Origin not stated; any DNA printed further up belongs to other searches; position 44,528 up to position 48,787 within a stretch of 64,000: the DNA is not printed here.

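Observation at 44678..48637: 1319-aa secreted fusion of a PGRP-type peptidoglycan amidase, a subtilisin-like protease and four repeats of an unrecognised domain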

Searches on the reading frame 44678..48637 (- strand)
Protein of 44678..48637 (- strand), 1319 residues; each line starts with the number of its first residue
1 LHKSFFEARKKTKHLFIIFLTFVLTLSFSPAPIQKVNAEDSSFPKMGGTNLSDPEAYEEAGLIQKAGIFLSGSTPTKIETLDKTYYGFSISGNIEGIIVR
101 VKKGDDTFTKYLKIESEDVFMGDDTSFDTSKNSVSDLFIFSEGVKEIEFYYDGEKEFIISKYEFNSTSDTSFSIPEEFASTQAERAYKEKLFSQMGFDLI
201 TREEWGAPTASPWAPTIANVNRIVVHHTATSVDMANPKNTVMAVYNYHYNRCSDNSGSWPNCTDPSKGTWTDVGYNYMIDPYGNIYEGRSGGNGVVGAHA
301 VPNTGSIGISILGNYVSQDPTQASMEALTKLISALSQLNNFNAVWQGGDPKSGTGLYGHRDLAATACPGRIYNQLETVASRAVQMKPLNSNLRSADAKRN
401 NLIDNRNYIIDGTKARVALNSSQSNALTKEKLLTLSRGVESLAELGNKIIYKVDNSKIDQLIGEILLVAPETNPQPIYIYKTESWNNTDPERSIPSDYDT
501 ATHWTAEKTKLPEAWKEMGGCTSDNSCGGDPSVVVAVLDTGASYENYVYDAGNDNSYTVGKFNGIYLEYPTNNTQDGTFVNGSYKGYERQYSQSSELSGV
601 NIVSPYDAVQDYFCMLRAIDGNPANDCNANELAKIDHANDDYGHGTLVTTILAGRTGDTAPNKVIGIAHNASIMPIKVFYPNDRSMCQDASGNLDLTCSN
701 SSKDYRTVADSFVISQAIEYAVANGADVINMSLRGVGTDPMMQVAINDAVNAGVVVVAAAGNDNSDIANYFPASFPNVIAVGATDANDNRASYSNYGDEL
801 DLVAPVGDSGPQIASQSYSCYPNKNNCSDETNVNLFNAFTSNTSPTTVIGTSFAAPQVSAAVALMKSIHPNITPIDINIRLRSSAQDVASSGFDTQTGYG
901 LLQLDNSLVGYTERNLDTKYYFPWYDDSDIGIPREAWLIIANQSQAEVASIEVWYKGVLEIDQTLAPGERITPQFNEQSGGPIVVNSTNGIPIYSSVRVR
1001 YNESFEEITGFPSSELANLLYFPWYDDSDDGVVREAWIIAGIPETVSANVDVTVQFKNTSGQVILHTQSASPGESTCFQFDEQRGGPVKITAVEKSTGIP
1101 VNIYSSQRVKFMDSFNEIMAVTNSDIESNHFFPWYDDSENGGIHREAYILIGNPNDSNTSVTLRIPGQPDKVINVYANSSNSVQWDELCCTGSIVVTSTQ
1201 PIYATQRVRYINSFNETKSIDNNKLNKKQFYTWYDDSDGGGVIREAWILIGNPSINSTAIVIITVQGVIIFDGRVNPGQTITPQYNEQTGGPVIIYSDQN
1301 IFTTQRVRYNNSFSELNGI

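Call 3: search_protein_families(library=pfam, proteins=[window:44678-48637:-], max_evalue=1)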
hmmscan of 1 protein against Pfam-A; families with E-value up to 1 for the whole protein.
window:44678-48637:- (1319 aa): 2 families
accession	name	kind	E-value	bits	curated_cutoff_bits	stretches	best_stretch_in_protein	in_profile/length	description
PF00082.27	Peptidase_S8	-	1.3e-37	130.2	21.8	1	532-900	3-288/288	Subtilase family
PF01510.30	Amidase_2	-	3.6e-17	63.4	26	1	219-370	4-131/131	N-acetylmuramoyl-L-alanine amidase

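Call 4: search_protein_families(library=ncbifam, proteins=[window:44678-48637:-], max_evalue=1)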
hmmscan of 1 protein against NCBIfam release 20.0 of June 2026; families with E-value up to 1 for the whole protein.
window:44678-48637:- (1319 aa): 5 families
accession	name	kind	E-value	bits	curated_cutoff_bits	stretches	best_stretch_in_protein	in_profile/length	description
TIGR03921.1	T7SS_mycosin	equivalog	2.1e-45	155.4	278.75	1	634-904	42-281/353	type VII secretion-associated serine protease mycosin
NF033595.1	denti_PrtP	equivalog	1.3e-19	70.3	300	1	636-901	242-495/606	dentilisin complex serine proteinase subunit PrtP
NF049966.1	QH_SP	equivalog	5e-15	55.4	165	1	708-808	70-167/219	subtilisin-like serine protease QhpE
TIGR03895.1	protease_PatA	subfamily_domain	1.4e-13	50.5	421.05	1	644-799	1-134/606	PatA/PatG family cyanobactin maturation protease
NF040553.1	SGO_0316_fam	subfamily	2.2e-05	22.3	1400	1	709-763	405-464/1486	SGO_0316/SGO_0317 family LPXTG-anchored serine peptidase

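Call 9: search_solved_structures(query=window:44678-48637:-, max_evalue=0.01)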
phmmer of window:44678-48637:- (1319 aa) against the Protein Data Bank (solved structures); distinct sequences matched with E-value up to 0.01: 182 (the best 60 are shown).
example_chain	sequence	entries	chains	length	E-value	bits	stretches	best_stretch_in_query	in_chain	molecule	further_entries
1c3l_A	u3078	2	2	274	1.5e-21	79.3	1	714-901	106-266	SUBTILISIN-CARLSBERG | Subtilisin Carlsberg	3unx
1af4_A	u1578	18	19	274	1.6e-21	79.2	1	714-901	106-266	SUBTILISIN CARLSBERG | SUBTILISIN CARLSBERG, TYPE VIII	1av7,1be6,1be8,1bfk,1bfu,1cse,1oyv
1yu6_A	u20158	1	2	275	1.7e-21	79.1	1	714-901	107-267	Subtilisin Carlsberg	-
1scn_E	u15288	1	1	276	2e-21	78.9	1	714-902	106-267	SUBTILISIN CARLSBERG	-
1a2q_A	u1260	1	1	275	2.6e-21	78.5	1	713-821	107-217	SUBTILISIN BPN'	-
1aqn_A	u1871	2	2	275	3.1e-21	78.2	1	713-806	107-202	SUBTILISIN 8324 | SUBTILISIN BPN'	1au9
4gi3_A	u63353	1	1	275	3.4e-21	78.1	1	714-901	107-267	KerA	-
1ak9_A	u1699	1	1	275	3.5e-21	78.1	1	713-806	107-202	SUBTILISIN 8321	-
3qtl_A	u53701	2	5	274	3.5e-21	78.1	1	714-901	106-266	Subtilisin-like serin protease | KerA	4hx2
1sbi_A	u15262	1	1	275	3.8e-21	77.9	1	713-817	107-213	SUBTILISIN 8397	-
1sel_A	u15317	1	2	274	4.7e-21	77.6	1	714-901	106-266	SELENOSUBTILISIN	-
1avt_A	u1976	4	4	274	4.7e-21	77.6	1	714-901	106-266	SUBTILISIN CARLSBERG, TYPE VIII | KerA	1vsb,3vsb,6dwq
1sbt_A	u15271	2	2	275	4.8e-21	77.6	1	713-819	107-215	SUBTILISIN BPN' | SUBTILISIN NOVO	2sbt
1sbh_A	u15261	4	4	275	5.7e-21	77.3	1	713-817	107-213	SUBTILISIN 8397+1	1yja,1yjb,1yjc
1s01_A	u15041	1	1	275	6.3e-21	77.2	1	713-806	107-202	Subtilisin BPN'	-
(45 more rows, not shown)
